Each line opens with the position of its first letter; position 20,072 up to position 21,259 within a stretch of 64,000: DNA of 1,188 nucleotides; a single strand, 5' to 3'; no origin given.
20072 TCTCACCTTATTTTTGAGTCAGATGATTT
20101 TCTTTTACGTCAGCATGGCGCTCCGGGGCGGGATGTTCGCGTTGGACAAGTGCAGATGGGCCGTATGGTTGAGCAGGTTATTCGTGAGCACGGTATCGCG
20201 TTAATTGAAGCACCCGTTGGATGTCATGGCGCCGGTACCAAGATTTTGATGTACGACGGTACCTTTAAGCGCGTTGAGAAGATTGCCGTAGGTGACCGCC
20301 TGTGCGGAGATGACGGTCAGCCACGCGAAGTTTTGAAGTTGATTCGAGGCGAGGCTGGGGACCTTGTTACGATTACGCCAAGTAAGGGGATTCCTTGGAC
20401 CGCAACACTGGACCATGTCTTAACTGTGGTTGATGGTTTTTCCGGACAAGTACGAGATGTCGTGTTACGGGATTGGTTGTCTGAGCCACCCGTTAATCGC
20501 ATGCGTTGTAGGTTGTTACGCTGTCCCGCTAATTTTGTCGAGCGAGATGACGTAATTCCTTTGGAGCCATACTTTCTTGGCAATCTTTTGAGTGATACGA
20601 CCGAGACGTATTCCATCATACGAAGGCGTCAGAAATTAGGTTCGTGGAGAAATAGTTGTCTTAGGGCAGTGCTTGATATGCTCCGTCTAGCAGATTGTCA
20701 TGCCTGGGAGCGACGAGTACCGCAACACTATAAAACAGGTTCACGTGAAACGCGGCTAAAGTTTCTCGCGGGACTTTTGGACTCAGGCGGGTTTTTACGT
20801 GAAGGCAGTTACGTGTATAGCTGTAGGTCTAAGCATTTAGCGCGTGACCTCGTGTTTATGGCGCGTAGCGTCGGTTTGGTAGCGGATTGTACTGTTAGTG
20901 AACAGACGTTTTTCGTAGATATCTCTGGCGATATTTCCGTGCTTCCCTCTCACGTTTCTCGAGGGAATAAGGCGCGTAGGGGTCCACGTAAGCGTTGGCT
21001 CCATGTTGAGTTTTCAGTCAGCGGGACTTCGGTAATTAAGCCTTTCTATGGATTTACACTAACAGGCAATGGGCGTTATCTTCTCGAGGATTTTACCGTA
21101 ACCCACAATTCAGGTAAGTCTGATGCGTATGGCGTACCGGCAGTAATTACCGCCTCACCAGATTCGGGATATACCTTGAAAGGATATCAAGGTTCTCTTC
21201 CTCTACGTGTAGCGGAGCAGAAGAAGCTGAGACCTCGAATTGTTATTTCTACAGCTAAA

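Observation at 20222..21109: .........-type intein splitting the Walker-A P-loop of a DinG/XPD-family helicase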

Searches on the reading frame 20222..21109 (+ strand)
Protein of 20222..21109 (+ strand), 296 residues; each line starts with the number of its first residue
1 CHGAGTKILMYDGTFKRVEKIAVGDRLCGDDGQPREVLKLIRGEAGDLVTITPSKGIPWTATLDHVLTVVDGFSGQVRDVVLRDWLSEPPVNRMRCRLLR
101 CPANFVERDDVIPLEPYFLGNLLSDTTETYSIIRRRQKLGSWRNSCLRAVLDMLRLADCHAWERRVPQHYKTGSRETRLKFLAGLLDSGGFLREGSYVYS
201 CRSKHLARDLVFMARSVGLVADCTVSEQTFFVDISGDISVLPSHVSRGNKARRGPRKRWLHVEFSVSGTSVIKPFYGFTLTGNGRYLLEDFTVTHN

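Call 4: search_protein_families(library=pfam, proteins=[window:20222-21109:+], max_evalue=1)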
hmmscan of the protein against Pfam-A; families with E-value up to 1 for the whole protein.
window:20222-21109:+ (296 aa): 4 families
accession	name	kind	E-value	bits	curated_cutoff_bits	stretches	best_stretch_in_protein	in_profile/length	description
PF05203.21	Hom_end_hint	-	1e-13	52.2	32.1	1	1-44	1-44/228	Hom_end-associated Hint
PF05204.19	Hom_end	-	6.8e-06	26.6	21.1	1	166-228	2-67/110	Homing endonuclease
PF14528.11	LAGLIDADG_3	-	0.0033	18.1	22.5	1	177-226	2-55/82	LAGLIDADG-like domain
PF13403.11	Hint_2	-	0.062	14.1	28.4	1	1-42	2-42/147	Hint domain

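Call 5: search_protein_families(library=ncbifam, proteins=[window:20222-21109:+], max_evalue=1)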
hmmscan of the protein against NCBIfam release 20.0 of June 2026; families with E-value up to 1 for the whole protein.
window:20222-21109:+ (296 aa): 4 families
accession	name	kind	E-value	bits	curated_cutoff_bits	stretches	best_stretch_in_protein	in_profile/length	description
NF045703.1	rSAM_Tes_intein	exception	0.0032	15.3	1700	1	157-222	442-511/1040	tetraether lipid synthase Tes, intein-containing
NF005852.0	PRK07773.1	equivalog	0.034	12.4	780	1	151-222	481-549/886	replicative DNA helicase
NF038136.1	rSAM_Rv_intein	exception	0.039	12.8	700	1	1-32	76-107/574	intein-containing Rv2578c family radical SAM protein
NF003157.0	PRK04132.1-2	equivalog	0.16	9.9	1103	1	151-222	241-310/864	replication factor C small subunit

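Call 6: search_solved_structures(query=window:20222-21109:+, max_evalue=1, show_alignments=3)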
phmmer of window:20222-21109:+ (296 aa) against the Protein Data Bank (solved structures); distinct sequences matched with E-value up to 1: 12.
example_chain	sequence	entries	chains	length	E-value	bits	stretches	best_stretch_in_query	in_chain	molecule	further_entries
1dfa_A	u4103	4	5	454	2.5e-13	53.2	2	1-45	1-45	PI-SCEI ENDONUCLEASE | ENDONUCLEASE PI-SCEI | PI-SCEI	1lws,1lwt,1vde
1um2_A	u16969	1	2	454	9.3e-13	51.3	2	4-45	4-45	ENDONUCLEASE PI-SCEI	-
1ef0_A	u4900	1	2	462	9.7e-13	51.3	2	4-45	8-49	PI-SCEI ENDONUCLEASE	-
1jva_A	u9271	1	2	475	1.1e-12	51.1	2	4-45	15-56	VMA1-DERIVED HOMING ENDONUCLEASE X10SSS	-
9cop_A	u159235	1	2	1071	2.5e-12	49.9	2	1-45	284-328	V-type proton ATPase catalytic subunit A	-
1gpp_A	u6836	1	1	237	1.5e-07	34.2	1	1-45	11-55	ENDONUCLEASE PI-SCEI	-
6mx6_A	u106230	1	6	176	0.0001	24.9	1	2-69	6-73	Pre-mRNA-processing-splicing factor 8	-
6owu_A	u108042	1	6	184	0.00012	24.7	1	2-69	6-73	PRP8 protein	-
6mwy_A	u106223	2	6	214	0.00016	24.3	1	2-79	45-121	Pre-mRNA-processing-splicing factor 8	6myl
2m7b_A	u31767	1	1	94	0.4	13.2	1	209-242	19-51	uncharacterized protein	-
9hqv_Yc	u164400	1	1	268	0.62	12.5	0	41-101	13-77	mS119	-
9fia_Bi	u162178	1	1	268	0.84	12.1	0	41-101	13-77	Mitochondrial ribosomal protein, mS153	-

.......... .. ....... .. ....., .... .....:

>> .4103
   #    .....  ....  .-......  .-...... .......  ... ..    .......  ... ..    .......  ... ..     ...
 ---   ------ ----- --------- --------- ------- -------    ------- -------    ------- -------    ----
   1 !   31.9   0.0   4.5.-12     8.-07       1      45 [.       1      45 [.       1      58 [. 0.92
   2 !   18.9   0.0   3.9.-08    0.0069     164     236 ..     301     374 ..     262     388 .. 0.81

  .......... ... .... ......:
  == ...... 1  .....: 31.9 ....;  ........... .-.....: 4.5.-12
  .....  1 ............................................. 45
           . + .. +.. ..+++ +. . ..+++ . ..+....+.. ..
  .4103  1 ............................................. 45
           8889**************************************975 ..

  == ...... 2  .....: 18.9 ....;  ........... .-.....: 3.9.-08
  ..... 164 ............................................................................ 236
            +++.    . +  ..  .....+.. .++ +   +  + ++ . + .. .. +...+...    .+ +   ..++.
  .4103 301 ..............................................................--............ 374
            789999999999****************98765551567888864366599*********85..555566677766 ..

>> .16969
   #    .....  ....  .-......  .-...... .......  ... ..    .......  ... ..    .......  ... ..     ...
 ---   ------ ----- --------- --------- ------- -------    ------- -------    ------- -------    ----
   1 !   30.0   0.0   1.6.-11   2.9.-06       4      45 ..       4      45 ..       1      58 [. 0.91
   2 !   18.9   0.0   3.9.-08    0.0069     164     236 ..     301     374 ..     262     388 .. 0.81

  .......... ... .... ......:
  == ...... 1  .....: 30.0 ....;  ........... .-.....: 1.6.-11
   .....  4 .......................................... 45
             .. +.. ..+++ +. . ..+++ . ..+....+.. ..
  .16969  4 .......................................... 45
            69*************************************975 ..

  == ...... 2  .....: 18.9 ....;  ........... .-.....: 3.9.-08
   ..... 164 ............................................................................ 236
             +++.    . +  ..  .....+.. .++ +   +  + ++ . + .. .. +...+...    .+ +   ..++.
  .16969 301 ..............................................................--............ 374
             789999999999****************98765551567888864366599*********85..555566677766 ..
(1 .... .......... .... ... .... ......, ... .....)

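Call 14: find_homologous_proteins(query=window:20222-21109:+, max_evalue=0.00001)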
Query window:20222-21109:+ (296 aa): 16 proteins with E <= 0.00001 among 1316 candidates.
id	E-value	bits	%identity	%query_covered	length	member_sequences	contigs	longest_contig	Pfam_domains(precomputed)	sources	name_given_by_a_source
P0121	2.3e-41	160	33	100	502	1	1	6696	PF05203.22,PF14528.12,PF04851.22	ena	-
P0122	3.0e-41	160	32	100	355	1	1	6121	PF05204.20,PF05203.22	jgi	-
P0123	1.2e-30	125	34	97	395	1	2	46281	PF05204.20,PF05203.22,PF14528.12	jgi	jgi:hypothetical protein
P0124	3.8e-29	120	32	100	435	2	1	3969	PF05204.20,PF05203.22,PF14528.12,PF04851.22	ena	-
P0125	1.4e-27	115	29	99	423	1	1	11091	PF05204.20,PF05203.22,PF14528.12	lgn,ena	-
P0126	1.3e-26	112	37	76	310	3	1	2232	-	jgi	-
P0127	2.5e-22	98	28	99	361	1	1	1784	PF05204.20,PF05203.22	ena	-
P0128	2.0e-19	88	44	29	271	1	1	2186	PF05203.22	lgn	-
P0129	3.9e-18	84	28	100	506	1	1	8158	PF05203.22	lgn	-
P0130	4.1e-15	74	28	100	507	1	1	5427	PF05203.22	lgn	-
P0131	9.7e-15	73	27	90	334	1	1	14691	PF05204.20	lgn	-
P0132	2.9e-14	71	41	40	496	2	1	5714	PF13538.13,PF01443.25,PF13604.13,PF13245.13,PF18335.8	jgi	-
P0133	4.8e-13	67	28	64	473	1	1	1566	PF05204.20,PF03796.22,PF14528.12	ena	-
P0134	7.0e-13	67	29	74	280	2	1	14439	PF05204.20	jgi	jgi:hypothetical protein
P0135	6.5e-12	63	27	90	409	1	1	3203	PF05204.20,PF05203.22,PF14528.12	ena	-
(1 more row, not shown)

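Call 43: find_related_loci(query=window:20222-21109:+, collection=viral_contigs, flank=3000)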
Query window:20222-21109:+ (296 aa) in viral_contigs; peptide patterns used: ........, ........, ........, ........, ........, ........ (x = any residue, [..] = any of these).
8 stretches matched a pattern; 8 encode a relative of the query (tblastn E <= 1e-3); 8 distinct loci.
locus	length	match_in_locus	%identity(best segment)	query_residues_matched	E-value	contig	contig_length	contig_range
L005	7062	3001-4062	36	1-296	1e-50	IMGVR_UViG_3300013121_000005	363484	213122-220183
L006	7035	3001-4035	32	1-296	3e-43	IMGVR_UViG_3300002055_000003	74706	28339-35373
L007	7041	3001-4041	32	1-296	2e-39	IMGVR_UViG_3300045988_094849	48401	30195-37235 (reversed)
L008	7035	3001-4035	30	1-296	3e-37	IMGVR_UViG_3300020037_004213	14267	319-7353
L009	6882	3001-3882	30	1-296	7e-35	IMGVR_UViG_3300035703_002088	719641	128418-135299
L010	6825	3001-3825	28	1-296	1e-30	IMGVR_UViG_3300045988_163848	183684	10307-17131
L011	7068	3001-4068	25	1-296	3e-28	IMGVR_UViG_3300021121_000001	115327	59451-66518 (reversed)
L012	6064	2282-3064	26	1-296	2e-26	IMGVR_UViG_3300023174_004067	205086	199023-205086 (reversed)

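Call 44: predict_structure(alignment_id=A1)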
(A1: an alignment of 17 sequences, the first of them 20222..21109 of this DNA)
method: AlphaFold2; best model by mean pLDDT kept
length: 296 residues; sequences in the alignment: 17
mean_pLDDT: 88.7   pTM: 0.86
mean pLDDT of the five models: 88.7, 88.7, 88.7, 88.5, 86.5
residues with pLDDT >= 90: 203; 70-90: 59; 50-70: 31; < 50: 3
segments of 3 or more residues with pLDDT < 50: none
pLDDT, mean of each block of 10 residues (from residue 1): 96 97 98 96 92 94 96 94 96 95 87 89 73 53 77 87 92 95 92 88 95 95 93 91 71 61 86 92 96 94
secondary structure, 60 per line:
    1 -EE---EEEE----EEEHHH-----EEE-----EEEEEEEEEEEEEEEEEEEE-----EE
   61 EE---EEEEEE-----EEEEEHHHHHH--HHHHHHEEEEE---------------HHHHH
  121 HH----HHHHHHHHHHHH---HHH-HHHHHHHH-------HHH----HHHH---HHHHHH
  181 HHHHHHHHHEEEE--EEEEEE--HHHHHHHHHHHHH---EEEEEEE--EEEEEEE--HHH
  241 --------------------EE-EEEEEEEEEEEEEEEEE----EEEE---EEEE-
elements in order: E7-10 E15-17 E26-28 E34-53 E59-62 E66-71 E77-81 H82-87 H90-95 E96-100 H116-122 H127-138 H146-153 H168-171 H175-189 E190-193 E196-201 H204-216 E220-226 E229-235 E264-280 E285-288 E292-295

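Call 47: fold_search(model_id=the predicted structure, library=pdb)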
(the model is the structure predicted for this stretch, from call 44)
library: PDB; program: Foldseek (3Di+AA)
matches with E <= 10: 525; with E <= 0.001: 30
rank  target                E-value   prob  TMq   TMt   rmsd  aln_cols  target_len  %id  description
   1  1dfa                  1.7e-19  1.00  0.71  0.54   6.8       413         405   20  CRYSTAL STRUCTURE OF PI-SCEI IN C2 SPACE GROUP (released 1999-12-08)
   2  1vde_A                1.1e-18  1.00  0.75  0.53   7.4       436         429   18  PI-SCEI, A HOMING ENDONUCLEASE WITH PROTEIN SPLICING ACTIVITY (released 1998-04-08)
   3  1um2_A                3.3e-18  1.00  0.75  0.55   5.9       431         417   18  Crystal Structure of the Vma1-Derived Endonuclease with the Ligated Extein Segment (released 2004-09-22)
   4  1vde_B                4.5e-18  1.00  0.74  0.53   6.4       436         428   18  PI-SCEI, A HOMING ENDONUCLEASE WITH PROTEIN SPLICING ACTIVITY (released 1998-04-08)
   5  1ef0_A                5.0e-18  1.00  0.75  0.54   6.4       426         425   18  CRYSTAL STRUCTURE OF PI-SCEI MINIPRECURSOR (released 2000-06-07)
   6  1jva_A                2.1e-17  1.00  0.74  0.53   6.3       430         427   18  CRYSTAL STRUCTURE OF THE VMA1-DERIVED ENDONUCLEASE BEARING THE N AND C EXTEIN PROPEPTIDES (released 2002-08-29)
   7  1jva_B                2.8e-17  1.00  0.74  0.53   6.8       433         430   18  CRYSTAL STRUCTURE OF THE VMA1-DERIVED ENDONUCLEASE BEARING THE N AND C EXTEIN PROPEPTIDES (released 2002-08-29)
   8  1ef0_B                5.4e-17  1.00  0.71  0.55   6.6       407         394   20  CRYSTAL STRUCTURE OF PI-SCEI MINIPRECURSOR (released 2000-06-07)
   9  1lws_A                9.6e-17  1.00  0.75  0.54   6.7       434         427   19  Crystal structure of the intein homing endonuclease PI-SceI bound to its recognition sequence (released 2002-09-27)
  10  1lwt_A                1.5e-16  1.00  0.76  0.52   6.6       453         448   19  Crystal structure of the intein homing endonuclease PI-SceI bound to its substrate DNA (Ca2+ free) (released 2002-09-27)
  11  1um2_B                1.6e-16  1.00  0.75  0.55   6.9       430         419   19  Crystal Structure of the Vma1-Derived Endonuclease with the Ligated Extein Segment (released 2004-09-22)
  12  7qsu                  2.9e-11  1.00  0.64  0.54   6.6       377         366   14  Crystal structure of homing endonuclease-associated TliVMA intein (C1A, d333-339) (released 2022-03-30)
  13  6mwy_A                7.0e-10  1.00  0.43  0.88   4.4       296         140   14  The Prp8 intein of Cryptococcus gattii (released 2019-11-06)
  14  7qst                  7.0e-10  1.00  0.60  0.51   8.6       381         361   14  Crystal structure of homing endonuclease-associated PhoVMA intein (C1A) (released 2022-03-30)
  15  7qss                  1.6e-09  1.00  0.58  0.42  10.6       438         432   12  Crystal structure of homing endonuclease-associated TliVMA intein (C1A) (released 2022-03-30)
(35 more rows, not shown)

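Call 66: find_related_loci(query=A3, collection=genome_contigs, flank=1500)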
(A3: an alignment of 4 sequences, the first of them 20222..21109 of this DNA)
Query A3 (296 aa) in genome_contigs; peptide patterns used: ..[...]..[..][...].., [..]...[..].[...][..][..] (x = any residue, [..] = any of these).
165 stretches matched a pattern; 59 encode a relative of the query (tblastn E <= 1e-3); 59 distinct loci.
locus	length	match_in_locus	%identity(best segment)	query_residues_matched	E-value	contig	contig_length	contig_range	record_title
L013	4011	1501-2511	40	1-296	1e-65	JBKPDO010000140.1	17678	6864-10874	MAG: bacterium isolate GB_EKS_MAG_00022 GB_EKS_000000970273, whole genome shotgun sequence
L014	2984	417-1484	34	1-296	4e-48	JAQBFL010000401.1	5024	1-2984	MAG: bacterium isolate MAG_440_bin-06 440_bin-06_ctg-401, whole genome shotgun sequence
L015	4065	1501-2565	33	1-296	2e-47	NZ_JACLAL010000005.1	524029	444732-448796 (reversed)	Rhizobium daejeonense strain L61 Scaffold5, whole genome shotgun sequence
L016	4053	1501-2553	30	1-296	2e-44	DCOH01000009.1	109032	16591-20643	MAG TPA_asm: Sphingobacterium sp. UBA1575 UBA1575_contig_530, whole genome shotgun sequence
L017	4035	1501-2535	34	1-296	3e-44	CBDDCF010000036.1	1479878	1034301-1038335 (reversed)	MAG: Acidobacteriota bacterium isolate 97fa86b7-40f1-472b-98dc-594f9cd3f42b genome assembly, contig: contig_36, whole ge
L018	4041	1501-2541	33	1-296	2e-43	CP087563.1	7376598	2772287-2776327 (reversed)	Planctomycetes bacterium syqfu chromosome, complete genome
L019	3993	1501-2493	32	1-296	3e-43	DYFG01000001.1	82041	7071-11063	MAG TPA_asm: Nitrosotalea sp. isolate BE2011_44_29 Afr_mines_BE2011_117_length_82041_cov_10_564682, whole genome shotgun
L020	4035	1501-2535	32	1-296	3e-43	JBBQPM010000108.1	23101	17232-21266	MAG: Gemmatales bacterium isolate Co_metawrap_1505 Cmw_1505_k141_13645687_length_23101_cov_10.0000, whole genome shotgun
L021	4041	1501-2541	34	1-296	3e-43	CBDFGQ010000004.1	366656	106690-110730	MAG: Dehalococcoidia bacterium isolate 3299a7fc-3b8b-4791-927a-3a74d6ed150b genome assembly, contig: contig_4, whole gen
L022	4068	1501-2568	33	1-296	5e-43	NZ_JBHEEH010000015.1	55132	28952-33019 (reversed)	Paenochrobactrum pullorum strain LMG 28095 NODE_15_length_55132_cov_16.590955, whole genome shotgun sequence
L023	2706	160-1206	30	1-296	8e-43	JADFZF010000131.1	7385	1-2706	MAG: Magnetococcales bacterium isolate nHA5abin3 nHA5a_bin3_NODE_131_length_7385_cov_15.671456, whole genome shotgun seq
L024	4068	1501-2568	33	1-296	2e-42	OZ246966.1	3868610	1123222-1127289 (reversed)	MAG: Rhizobiaceae bacterium isolate 00eac2f6-4d94-45ce-832a-8b192eceb941 genome assembly, chromosome: 1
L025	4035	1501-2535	31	1-296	4e-41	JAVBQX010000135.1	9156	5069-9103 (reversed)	MAG: Thermoguttaceae bacterium isolate EPI_MAG_00178 c_000011189925, whole genome shotgun sequence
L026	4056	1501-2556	33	1-296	3e-41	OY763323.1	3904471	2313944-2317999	MAG: Planctomycetota bacterium isolate 3a5a21b3-ef55-46fa-90a9-c954c41cad77 genome assembly, chromosome: 1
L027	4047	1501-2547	34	1-296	6e-41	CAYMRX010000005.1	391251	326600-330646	MAG TPA_asm: uncultured Tabrizicola sp. isolate SRP292972_co3_86 genome assembly, contig: NODE_28_length_391251_cov_43.8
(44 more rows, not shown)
